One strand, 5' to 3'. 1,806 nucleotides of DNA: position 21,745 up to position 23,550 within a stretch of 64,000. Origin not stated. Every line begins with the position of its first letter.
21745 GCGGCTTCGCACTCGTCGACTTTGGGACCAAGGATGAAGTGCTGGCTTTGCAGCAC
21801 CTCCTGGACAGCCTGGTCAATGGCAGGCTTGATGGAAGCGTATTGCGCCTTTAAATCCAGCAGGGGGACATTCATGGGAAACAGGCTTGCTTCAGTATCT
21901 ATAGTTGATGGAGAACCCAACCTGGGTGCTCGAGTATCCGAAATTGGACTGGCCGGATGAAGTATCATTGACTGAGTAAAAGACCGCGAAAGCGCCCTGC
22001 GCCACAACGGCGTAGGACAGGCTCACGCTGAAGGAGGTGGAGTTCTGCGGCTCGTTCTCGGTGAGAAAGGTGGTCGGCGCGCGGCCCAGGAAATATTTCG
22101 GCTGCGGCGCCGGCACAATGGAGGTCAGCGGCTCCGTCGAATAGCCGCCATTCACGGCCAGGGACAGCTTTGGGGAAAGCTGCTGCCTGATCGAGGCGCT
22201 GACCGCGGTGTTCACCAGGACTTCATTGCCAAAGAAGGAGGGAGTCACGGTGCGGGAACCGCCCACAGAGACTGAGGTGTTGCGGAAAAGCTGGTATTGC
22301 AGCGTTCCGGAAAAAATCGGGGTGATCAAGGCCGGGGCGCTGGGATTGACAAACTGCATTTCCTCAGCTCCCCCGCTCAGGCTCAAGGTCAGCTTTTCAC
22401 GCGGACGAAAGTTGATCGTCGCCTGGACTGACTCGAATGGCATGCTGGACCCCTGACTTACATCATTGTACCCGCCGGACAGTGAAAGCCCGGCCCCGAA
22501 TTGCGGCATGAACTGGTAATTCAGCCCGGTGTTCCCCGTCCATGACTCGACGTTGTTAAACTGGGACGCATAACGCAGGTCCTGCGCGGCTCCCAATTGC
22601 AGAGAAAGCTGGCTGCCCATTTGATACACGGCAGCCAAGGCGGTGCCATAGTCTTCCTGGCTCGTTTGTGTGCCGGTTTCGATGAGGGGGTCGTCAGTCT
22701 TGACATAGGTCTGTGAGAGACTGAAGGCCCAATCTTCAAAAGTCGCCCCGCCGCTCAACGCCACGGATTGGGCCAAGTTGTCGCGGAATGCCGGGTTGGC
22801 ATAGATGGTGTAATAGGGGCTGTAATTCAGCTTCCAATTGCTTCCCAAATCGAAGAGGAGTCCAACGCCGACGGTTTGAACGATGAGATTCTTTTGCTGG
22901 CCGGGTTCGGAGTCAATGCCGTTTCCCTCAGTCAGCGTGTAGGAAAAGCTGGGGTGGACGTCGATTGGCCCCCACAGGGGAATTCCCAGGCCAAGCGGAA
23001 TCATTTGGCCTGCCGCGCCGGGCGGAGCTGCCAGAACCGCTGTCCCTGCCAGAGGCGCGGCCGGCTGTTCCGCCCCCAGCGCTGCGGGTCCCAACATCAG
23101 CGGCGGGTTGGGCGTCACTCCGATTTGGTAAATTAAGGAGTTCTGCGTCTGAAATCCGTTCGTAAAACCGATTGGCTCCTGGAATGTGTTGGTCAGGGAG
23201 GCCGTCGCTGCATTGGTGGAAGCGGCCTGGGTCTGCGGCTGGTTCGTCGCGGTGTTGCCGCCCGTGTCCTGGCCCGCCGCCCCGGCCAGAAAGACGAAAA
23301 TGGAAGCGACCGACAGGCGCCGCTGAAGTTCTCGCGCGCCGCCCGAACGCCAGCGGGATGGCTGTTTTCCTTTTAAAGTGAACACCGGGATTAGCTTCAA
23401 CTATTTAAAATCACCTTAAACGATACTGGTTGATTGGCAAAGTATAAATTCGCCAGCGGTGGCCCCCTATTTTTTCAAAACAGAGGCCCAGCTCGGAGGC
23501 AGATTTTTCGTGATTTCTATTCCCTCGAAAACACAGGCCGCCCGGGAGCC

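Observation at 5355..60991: About 55 kb and ~50 genes on one strand: an exosortase/PEP-CTERM-type EPS mega-locus headed by an RfaH-like antiterminator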

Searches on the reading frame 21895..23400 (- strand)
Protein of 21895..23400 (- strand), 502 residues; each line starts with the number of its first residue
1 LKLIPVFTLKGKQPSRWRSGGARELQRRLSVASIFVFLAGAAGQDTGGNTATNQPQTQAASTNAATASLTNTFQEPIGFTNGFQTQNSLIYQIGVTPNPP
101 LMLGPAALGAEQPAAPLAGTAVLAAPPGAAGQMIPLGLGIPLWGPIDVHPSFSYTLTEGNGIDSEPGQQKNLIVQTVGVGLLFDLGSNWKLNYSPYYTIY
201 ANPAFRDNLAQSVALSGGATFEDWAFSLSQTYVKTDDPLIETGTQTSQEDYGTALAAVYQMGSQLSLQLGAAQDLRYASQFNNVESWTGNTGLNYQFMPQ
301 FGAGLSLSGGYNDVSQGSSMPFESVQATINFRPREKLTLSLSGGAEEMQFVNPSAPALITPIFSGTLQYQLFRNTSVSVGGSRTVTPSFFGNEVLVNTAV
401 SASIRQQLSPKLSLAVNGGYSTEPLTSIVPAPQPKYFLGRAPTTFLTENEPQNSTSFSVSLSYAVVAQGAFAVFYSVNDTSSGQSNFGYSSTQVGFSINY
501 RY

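Call 5: search_protein_families(library=ncbifam, proteins=[window:21895-23400:-], max_evalue=0.001)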
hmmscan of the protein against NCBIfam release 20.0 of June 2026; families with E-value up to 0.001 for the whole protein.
window:21895-23400:- (502 aa): 0 families

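Call 10: search_protein_families(library=pfam, proteins=[window:21895-23400:-], max_evalue=0.01)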
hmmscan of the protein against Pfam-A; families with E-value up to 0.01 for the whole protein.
window:21895-23400:- (502 aa): 0 families

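Call 62: search_protein_families(library=pfam, proteins=[window:21895-23385:-], max_evalue=0.01)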
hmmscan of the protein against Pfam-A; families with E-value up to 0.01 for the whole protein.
window:21895-23385:- (497 aa): 0 families
